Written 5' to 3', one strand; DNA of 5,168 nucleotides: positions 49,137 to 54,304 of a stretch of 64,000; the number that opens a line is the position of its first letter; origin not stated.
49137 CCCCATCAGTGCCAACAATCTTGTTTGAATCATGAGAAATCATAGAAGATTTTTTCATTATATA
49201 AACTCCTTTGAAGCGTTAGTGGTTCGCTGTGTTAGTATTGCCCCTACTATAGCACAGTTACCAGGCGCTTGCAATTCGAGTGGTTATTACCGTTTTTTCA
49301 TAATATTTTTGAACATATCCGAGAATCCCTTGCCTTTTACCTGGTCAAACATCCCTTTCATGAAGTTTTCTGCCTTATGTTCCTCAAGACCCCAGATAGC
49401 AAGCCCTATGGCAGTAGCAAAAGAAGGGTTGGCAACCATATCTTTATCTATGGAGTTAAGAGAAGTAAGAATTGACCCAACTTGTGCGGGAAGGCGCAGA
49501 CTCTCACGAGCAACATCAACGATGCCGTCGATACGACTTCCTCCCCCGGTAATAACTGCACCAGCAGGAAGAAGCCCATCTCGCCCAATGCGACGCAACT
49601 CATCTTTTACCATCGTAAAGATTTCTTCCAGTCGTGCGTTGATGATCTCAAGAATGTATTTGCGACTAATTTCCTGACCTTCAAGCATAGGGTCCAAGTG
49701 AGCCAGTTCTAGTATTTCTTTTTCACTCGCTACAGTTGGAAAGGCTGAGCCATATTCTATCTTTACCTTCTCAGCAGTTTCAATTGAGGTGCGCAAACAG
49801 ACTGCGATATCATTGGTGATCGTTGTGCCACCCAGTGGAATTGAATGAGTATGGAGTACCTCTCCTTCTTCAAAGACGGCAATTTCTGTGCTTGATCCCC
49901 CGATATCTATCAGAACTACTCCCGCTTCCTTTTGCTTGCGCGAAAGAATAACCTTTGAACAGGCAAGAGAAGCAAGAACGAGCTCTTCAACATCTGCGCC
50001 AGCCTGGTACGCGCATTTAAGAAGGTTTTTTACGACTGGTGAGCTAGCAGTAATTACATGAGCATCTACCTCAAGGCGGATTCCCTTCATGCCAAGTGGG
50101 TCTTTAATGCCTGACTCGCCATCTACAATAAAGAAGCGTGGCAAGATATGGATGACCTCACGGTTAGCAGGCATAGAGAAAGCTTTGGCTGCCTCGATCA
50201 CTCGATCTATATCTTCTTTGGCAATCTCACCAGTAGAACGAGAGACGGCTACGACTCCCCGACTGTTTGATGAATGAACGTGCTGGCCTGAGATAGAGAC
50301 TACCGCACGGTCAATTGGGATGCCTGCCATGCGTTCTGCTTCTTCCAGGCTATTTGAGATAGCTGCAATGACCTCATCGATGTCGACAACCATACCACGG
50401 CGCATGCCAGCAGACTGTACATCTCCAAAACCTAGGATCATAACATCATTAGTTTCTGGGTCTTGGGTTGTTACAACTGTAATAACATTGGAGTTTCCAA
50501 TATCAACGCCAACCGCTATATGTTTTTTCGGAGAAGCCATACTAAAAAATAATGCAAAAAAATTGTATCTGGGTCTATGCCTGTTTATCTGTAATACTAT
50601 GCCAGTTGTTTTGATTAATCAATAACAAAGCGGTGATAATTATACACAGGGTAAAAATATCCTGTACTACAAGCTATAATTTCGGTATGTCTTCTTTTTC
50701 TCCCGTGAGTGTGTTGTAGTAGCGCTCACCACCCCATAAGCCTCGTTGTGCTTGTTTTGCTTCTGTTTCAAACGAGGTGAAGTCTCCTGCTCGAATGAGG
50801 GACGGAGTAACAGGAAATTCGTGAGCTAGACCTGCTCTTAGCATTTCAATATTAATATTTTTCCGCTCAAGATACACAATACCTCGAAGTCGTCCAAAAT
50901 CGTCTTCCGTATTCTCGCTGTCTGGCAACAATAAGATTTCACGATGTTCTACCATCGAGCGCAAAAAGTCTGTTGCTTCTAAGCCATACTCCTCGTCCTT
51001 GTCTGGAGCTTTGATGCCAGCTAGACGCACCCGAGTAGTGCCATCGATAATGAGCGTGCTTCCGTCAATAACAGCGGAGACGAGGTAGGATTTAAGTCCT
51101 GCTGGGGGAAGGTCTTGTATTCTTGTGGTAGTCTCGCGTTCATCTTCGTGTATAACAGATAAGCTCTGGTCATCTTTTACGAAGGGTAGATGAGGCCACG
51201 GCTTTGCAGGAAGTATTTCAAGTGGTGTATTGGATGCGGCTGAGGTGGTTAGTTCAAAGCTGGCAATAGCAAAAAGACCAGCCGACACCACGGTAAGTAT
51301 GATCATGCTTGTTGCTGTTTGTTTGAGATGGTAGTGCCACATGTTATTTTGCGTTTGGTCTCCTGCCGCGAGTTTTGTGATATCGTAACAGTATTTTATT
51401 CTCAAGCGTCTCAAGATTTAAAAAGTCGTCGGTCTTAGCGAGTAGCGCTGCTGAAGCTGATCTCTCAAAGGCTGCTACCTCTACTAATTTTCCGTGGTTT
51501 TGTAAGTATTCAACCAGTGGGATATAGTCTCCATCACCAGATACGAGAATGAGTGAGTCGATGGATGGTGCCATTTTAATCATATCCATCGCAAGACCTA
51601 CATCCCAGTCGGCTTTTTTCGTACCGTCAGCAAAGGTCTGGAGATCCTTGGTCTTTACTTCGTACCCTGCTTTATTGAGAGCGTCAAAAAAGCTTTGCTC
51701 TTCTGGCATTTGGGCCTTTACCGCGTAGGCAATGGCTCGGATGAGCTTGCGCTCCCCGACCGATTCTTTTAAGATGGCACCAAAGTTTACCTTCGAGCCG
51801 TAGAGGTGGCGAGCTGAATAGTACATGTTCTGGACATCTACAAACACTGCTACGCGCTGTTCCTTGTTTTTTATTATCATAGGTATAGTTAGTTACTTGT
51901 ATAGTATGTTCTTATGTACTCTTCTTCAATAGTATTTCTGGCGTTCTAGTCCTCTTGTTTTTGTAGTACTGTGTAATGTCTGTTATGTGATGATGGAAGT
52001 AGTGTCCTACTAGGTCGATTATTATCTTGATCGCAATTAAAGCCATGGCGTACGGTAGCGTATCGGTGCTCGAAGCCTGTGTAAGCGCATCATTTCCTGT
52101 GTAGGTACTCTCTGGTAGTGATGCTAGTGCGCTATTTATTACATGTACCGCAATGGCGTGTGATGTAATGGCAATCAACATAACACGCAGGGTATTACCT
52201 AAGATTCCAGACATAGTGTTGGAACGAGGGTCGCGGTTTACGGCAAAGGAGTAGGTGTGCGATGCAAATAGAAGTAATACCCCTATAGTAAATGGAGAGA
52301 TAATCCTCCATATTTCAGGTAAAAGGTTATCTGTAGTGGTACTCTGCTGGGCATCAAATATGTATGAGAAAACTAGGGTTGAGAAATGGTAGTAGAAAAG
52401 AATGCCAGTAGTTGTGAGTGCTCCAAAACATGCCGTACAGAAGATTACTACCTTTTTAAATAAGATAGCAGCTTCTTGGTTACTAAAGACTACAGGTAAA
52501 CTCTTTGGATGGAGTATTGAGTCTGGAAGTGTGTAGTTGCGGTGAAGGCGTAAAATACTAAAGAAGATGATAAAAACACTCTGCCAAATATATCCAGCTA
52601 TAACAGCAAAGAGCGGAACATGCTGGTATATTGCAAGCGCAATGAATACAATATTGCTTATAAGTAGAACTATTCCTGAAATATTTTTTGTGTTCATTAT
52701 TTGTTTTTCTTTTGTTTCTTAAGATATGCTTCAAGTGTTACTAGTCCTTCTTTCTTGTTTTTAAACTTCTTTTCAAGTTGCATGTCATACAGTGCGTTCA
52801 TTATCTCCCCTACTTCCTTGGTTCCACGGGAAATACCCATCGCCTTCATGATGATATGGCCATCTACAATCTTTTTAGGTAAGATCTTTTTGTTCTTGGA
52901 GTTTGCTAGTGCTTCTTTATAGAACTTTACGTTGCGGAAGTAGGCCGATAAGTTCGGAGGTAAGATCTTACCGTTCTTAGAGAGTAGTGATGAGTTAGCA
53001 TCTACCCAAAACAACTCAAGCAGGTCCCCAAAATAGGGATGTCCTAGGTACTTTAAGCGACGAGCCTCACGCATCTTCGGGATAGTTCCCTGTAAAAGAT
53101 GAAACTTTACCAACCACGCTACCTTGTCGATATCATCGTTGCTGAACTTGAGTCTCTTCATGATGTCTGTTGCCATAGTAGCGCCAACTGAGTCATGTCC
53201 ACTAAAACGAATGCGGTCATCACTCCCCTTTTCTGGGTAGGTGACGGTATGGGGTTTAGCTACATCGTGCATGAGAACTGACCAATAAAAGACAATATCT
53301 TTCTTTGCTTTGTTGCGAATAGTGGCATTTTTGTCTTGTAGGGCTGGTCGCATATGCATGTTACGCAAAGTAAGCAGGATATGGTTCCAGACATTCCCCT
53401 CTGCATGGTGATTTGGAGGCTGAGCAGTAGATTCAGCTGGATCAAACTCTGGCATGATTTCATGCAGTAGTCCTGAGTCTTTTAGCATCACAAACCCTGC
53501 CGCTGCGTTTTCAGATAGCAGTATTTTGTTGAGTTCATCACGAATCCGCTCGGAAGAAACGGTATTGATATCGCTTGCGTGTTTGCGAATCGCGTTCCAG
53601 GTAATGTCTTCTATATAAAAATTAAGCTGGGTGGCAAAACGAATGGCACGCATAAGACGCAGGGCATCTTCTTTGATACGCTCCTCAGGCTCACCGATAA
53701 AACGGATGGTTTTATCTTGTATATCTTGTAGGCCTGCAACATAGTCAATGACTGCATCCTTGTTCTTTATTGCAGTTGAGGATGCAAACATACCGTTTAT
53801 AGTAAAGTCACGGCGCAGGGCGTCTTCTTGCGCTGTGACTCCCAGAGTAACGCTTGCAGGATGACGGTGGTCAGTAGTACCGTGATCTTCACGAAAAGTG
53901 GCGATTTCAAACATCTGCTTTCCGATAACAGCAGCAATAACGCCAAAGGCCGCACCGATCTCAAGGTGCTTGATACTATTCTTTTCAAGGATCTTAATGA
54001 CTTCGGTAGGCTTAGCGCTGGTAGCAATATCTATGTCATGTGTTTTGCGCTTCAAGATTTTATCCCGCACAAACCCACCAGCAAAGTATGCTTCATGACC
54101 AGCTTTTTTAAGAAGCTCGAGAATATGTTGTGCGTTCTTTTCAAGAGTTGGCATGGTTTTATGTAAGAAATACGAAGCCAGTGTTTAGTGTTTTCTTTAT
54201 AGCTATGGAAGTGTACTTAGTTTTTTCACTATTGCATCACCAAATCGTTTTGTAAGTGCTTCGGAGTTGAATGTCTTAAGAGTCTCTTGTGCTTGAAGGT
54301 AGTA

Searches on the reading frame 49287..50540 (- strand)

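Call 82: search_protein_families(library=pfam, proteins=[window:49287-50540:-], max_evalue=0.001)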
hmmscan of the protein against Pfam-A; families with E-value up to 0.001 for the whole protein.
window:49287-50540:- (417 aa): 6 families
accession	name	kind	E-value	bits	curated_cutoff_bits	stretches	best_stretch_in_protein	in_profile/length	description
PF14450.12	FtsA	-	9.4e-37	126.6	31.8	1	209-379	1-127/127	Cell division protein FtsA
PF02491.25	SHS2_FTSA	-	7.2e-31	106.8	25.4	1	85-164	1-79/79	SHS2 domain inserted in FTSA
PF06723.19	MreB_Mbl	-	2.4e-15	56.7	27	1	184-355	127-304/327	MreB/Mbl protein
PF11104.14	PilM_2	-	1.3e-11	44.5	27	1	183-262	156-236/340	Type IV pilus assembly protein PilM;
PF06277.17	EutA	-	1.2e-07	31.5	27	1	179-246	118-183/475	Ethanolamine utilisation protein EutA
PF02541.22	Ppx-GppA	-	1.7e-06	28.2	27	1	203-245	109-151/285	Ppx/GppA phosphatase family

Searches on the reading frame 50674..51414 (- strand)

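Call 82: search_protein_families(library=pfam, proteins=[window:50674-51414:-], max_evalue=0.001)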
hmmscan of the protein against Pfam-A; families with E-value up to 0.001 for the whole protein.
window:50674-51414:- (246 aa): 1 family
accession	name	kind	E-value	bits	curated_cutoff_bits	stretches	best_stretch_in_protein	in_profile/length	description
PF00565.23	SNase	-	1.2e-16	61.5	21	1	128-227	1-105/107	Staphylococcal nuclease homologue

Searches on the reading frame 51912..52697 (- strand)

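Call 82: search_protein_families(library=pfam, proteins=[window:51912-52697:-], max_evalue=0.001)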
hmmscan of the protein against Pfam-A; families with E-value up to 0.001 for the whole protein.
window:51912-52697:- (261 aa): 1 family
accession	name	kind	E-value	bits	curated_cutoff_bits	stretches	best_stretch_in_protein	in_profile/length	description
PF20108.4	DUF6498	-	4e-08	33.2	23.7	1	5-236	9-198/207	Family of unknown function (DUF6498)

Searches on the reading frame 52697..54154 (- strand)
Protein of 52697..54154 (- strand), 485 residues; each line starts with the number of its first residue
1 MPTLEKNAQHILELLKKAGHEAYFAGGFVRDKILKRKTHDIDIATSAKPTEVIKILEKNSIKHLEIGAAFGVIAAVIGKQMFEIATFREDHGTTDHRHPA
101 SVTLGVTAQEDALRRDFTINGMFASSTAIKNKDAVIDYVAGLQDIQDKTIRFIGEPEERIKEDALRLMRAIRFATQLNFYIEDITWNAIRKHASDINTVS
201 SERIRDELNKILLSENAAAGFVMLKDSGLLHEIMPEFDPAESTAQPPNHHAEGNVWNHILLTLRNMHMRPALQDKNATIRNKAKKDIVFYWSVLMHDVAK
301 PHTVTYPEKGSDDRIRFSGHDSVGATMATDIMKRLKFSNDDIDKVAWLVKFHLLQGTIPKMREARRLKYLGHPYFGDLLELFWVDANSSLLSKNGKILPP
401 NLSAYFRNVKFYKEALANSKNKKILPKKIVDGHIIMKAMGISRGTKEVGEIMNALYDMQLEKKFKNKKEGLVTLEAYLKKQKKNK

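Call 82: search_protein_families(library=pfam, proteins=[window:52697-54154:-], max_evalue=0.001)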
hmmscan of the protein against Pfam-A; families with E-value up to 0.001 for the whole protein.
window:52697-54154:- (485 aa): 3 families
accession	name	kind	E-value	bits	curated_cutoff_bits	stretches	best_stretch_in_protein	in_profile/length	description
PF01743.26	PolyA_pol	-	8.5e-37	126.7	23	1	22-151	1-126/126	Poly A polymerase head domain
PF12627.12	PolyA_pol_RNAbd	-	1.3e-20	73.4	22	1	178-239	1-62/64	Probable RNA and SrmB- binding site of polymerase A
PF01966.28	HD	-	3.3e-07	31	22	1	285-359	23-92/116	HD domain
